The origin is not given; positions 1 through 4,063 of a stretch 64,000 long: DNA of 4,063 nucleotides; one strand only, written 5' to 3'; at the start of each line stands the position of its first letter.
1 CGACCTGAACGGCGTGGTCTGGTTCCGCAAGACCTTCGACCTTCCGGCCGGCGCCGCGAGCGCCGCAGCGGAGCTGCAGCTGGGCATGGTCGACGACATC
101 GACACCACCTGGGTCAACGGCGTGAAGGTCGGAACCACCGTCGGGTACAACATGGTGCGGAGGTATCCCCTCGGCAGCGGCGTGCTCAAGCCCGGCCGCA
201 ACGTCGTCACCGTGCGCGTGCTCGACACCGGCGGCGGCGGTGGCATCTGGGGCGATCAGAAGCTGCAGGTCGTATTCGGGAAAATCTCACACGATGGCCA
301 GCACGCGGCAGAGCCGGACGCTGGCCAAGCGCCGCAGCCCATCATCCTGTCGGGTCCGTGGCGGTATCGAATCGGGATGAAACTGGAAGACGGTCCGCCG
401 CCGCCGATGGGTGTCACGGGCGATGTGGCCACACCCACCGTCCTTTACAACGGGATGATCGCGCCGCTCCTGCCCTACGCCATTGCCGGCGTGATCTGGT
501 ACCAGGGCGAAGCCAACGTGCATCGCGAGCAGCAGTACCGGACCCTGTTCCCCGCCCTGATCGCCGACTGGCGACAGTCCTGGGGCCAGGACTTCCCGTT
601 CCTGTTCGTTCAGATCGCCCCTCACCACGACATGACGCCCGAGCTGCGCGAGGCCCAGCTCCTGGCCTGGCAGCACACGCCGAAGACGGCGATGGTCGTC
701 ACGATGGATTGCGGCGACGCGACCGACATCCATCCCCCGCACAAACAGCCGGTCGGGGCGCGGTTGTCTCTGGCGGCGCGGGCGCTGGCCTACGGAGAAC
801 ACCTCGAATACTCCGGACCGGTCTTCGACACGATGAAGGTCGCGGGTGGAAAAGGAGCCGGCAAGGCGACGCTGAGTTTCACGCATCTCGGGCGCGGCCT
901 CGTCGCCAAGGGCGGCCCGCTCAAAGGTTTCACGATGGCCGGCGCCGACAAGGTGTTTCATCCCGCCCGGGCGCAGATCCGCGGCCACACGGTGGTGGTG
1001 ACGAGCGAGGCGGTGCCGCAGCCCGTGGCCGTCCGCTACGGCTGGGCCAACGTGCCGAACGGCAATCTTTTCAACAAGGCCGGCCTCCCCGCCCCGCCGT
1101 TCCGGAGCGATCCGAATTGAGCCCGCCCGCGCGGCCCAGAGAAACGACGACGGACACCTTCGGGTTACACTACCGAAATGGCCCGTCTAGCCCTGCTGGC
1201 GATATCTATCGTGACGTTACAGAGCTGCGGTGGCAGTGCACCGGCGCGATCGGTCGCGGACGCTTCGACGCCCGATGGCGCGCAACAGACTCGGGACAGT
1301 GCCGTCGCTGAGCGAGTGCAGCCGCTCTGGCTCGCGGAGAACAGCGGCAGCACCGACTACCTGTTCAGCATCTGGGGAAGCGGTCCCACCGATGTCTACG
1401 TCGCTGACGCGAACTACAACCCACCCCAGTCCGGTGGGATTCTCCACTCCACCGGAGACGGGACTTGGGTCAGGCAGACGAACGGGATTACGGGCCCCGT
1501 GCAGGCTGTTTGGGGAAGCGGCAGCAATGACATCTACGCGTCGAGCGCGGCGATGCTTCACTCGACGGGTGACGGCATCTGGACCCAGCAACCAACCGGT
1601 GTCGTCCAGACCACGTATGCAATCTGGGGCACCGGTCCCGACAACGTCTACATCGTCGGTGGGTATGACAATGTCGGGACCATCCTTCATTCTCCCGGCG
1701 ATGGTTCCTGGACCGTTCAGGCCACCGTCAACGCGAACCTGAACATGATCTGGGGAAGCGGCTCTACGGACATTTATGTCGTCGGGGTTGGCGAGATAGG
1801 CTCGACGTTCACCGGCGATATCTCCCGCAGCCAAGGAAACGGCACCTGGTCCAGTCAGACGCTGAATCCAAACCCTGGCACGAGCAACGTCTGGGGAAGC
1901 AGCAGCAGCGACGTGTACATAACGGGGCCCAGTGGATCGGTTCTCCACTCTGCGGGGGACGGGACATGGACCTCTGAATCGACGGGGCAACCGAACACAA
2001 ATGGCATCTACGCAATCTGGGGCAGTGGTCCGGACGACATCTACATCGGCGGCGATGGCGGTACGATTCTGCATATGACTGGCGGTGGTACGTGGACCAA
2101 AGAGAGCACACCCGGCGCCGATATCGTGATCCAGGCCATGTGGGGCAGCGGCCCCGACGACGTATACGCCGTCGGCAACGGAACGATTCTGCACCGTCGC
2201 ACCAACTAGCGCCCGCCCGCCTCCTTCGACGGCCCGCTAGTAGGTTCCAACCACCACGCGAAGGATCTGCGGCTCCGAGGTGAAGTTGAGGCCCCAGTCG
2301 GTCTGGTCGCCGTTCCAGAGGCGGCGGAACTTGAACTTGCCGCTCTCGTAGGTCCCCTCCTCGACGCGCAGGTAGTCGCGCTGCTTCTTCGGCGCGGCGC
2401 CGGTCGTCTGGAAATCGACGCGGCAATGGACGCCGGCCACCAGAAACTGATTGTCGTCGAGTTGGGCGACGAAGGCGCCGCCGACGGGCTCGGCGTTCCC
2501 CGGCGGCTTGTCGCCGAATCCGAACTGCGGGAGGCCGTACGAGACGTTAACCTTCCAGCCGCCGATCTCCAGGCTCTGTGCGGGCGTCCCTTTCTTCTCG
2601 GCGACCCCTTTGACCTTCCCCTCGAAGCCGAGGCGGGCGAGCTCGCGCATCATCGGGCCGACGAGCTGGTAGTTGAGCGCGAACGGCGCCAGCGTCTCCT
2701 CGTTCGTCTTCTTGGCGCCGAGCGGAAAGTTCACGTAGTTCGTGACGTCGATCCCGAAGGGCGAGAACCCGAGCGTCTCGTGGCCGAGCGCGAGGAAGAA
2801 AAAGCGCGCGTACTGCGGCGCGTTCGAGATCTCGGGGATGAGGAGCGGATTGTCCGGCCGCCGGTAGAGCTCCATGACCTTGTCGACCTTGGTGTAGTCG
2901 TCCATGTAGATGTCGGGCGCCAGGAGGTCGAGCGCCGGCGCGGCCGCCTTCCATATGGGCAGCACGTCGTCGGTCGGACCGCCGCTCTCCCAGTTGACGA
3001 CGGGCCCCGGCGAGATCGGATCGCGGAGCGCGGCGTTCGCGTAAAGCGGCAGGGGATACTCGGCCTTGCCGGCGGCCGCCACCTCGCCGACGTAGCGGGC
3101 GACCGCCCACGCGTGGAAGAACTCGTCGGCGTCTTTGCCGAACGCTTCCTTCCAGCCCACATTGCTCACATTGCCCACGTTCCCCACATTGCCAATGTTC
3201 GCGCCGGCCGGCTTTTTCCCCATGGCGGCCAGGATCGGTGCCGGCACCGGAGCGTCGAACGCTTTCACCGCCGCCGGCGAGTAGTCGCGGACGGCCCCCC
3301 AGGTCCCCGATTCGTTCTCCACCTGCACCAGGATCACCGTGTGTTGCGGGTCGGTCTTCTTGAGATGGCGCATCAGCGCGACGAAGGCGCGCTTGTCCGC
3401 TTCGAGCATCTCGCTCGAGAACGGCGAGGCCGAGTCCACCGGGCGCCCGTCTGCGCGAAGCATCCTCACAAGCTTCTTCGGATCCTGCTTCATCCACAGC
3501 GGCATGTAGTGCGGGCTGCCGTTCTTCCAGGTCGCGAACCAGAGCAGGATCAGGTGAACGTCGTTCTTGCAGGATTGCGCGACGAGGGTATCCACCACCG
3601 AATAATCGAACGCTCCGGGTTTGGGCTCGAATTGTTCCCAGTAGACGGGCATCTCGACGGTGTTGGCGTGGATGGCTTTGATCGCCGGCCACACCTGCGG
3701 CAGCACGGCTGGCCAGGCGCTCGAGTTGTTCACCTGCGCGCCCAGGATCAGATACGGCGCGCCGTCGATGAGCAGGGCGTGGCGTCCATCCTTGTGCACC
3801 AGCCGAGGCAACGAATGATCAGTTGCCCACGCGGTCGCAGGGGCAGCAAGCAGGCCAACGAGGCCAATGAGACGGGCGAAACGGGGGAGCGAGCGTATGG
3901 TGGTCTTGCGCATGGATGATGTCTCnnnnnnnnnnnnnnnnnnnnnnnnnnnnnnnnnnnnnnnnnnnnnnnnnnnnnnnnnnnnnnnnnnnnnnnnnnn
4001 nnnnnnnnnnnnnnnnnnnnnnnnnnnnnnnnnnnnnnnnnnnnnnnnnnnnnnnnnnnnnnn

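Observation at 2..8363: Contiguous set of four exo-acting side-chain enzymes matching xyloglucan decoration (acetyl, Gal, Fuc, Xyl)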

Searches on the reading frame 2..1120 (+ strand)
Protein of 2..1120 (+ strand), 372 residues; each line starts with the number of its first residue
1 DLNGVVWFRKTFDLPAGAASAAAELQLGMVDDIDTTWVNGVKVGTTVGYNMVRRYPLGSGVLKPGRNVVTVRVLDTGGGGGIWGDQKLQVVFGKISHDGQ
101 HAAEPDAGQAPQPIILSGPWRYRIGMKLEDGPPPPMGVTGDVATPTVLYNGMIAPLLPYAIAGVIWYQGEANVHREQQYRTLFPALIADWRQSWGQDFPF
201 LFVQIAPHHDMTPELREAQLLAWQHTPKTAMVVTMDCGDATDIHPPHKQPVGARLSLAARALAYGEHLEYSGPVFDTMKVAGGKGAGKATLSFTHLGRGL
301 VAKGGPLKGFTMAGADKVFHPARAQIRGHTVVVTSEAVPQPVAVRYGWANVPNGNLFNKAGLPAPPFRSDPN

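Call 4: search_protein_families(library=pfam, proteins=[window:2-1120:+], max_evalue=0.01)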
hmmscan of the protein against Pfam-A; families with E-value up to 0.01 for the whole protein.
window:2-1120:+ (372 aa): 4 families
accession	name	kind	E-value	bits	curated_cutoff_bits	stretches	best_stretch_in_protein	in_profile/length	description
PF03629.24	SASA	-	6.5e-10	39.4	24.8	1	160-244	119-207/226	Carbohydrate esterase, sialic acid-specific acetylesterase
PF13364.12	BetaGal_ABD2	-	3.3e-05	25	23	1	3-77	34-110/112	Beta-galactosidase second all-beta domain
PF02837.24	Glyco_hydro_2_N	-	3.8e-05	24.1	28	1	3-77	64-137/169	Glycosyl hydrolases family 2, sugar binding domain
PF22666.2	Glyco_hydro_2_N2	-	0.0069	16.9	27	0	6-73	50-117/167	Glycosyl hydrolase 2 galactose-binding domain-like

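Call 11: search_solved_structures(query=window:2-1120:+, max_evalue=0.001)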
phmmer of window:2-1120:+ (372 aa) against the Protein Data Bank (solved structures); distinct sequences matched with E-value up to 0.001: 10.
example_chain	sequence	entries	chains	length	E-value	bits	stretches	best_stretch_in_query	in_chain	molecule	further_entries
9ega_A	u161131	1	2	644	1.1e-76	261.6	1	1-370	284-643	Sialate O-acetylesterase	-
7kmm_A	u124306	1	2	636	2.1e-69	237.6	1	2-370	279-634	Sialic acid-specific 9-O-acetylesterase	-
9h4u_A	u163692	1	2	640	2.4e-68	234.1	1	1-370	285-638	Carbohydrate esterase FI8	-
8f9p_A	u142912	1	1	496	1.8e-23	86.4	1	138-287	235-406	Sialic acid acetylesterase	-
8f9o_A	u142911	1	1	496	1.8e-23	86.4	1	138-287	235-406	Sialic acid acetylesterase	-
8f9r_A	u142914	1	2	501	7.1e-20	74.5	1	133-280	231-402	Sialic acid acetylesterase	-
8f9q_A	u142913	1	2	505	7.5e-20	74.5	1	144-286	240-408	Sialic acid acetylesterase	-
6t0q_A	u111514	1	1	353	9.9e-05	24.7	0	8-51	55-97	Lectin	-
6t1d_A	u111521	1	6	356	0.0001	24.7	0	8-51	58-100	Lectin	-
6kbj_A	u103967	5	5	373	0.00012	24.4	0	8-51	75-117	Lectin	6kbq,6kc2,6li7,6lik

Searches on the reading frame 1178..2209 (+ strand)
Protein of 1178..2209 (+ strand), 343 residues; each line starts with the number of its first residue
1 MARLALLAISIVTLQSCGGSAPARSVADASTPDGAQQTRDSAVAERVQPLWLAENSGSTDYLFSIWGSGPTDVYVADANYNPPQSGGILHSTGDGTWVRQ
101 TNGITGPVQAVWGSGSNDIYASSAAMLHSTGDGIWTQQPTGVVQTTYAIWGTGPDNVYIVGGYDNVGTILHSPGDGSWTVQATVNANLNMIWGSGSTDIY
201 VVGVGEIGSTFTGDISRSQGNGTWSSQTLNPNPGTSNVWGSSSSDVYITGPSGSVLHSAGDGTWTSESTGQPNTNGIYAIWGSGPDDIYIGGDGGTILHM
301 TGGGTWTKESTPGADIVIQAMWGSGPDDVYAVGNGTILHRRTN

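Call 4: search_protein_families(library=pfam, proteins=[window:1178-2209:+], max_evalue=0.01)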
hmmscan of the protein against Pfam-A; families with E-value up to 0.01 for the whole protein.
window:1178-2209:+ (343 aa): 0 families

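Call 31: search_protein_families(library=ncbifam, proteins=[window:1178-2209:+], max_evalue=0.001)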
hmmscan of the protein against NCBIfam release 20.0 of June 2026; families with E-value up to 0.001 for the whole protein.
window:1178-2209:+ (343 aa): 0 families

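Call 49: search_protein_families(library=pfam, proteins=[window:1178-2209:+], max_evalue=10)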
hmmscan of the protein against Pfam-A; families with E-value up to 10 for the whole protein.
window:1178-2209:+ (343 aa): 2 families
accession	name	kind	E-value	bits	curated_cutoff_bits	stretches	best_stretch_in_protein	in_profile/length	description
PF13517.12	FG-GAP_3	-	0.46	11.6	26.9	1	67-112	4-44/61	FG-GAP-like repeat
PF21602.3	GldM_3rd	-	3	8.6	25.2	0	75-100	27-52/82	GldM third domain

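Call 85: search_solved_structures(query=window:1178-2209:+, max_evalue=1)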
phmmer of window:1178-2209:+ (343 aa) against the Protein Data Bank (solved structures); distinct sequences matched with E-value up to 1: 2.
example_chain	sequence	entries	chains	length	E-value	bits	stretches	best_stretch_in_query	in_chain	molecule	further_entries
3q3c_A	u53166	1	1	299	0.48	13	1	168-236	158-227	Probable 3-hydroxyisobutyrate dehydrogenase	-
3obb_A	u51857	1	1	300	0.49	13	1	168-236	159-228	Probable 3-hydroxyisobutyrate dehydrogenase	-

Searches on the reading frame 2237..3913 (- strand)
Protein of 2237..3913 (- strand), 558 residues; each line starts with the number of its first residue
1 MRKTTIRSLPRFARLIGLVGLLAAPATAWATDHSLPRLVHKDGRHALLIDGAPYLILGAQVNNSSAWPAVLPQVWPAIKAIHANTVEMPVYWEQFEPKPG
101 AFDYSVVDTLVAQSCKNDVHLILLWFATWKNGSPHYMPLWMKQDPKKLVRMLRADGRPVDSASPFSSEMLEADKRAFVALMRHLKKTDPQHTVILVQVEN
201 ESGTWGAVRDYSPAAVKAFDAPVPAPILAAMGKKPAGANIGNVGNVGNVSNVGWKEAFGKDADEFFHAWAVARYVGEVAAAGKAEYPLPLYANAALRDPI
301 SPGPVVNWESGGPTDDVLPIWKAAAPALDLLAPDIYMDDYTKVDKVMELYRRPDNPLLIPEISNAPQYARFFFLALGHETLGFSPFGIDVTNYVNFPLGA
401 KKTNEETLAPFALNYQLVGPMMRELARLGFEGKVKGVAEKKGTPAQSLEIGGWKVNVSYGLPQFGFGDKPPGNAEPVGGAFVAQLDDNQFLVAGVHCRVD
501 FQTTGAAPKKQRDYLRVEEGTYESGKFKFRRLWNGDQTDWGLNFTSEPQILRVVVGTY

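Call 4: search_protein_families(library=pfam, proteins=[window:2237-3913:-], max_evalue=0.01)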
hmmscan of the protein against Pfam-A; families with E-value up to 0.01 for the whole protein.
window:2237-3913:- (558 aa): 3 families
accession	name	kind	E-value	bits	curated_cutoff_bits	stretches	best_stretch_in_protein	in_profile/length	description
PF18120.7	DUF5597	-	2.9e-35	121.8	23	1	412-545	2-133/133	Domain of unknown function (DUF5597)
PF01301.25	Glyco_hydro_35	-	2.5e-06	27.8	27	1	47-226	2-174/319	Glycosyl hydrolases family 35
PF02449.21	Glyco_hydro_42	-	1.5e-05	25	21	1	78-220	19-155/376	Beta-galactosidase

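Call 12: search_solved_structures(query=window:2237-3913:-, max_evalue=0.001)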
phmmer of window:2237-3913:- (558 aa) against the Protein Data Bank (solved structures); distinct sequences matched with E-value up to 0.001: 10.
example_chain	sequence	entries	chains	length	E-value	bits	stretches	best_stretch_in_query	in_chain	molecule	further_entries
8fa4_B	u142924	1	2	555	6.1e-185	619.3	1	10-558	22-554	Glycoside hydrolase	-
7kmn_A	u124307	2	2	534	1.3e-184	618.1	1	32-558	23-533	Beta-galactosidase, GH35 family | Beta-galactosidase, GH35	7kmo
3u7v_A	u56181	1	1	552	3.1e-181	607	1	8-558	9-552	Beta-galactosidase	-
5jaw_A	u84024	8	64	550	6e-168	563.1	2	34-449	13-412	Beta-galactosidase, putative, bgl35A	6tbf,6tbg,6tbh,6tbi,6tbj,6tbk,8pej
4d1i_A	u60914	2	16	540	6.1e-168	563.1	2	35-449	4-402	BETA-GALACTOSIDASE, PUTATIVE, BGL35A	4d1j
8faa_A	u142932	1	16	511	9.6e-135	453.5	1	34-558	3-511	Beta-galactosidase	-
8z47_A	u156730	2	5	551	1.5e-80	274.6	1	33-401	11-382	Beta-galactosidase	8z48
8z43_A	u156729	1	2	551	1.3e-79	271.5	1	33-401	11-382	Beta-galactosidase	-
8h25_A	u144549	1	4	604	4.9e-10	41.8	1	44-264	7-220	Beta-galactosidase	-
6jyz_A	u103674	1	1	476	0.00048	22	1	32-110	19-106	Putative secreted endoglycosylceramidase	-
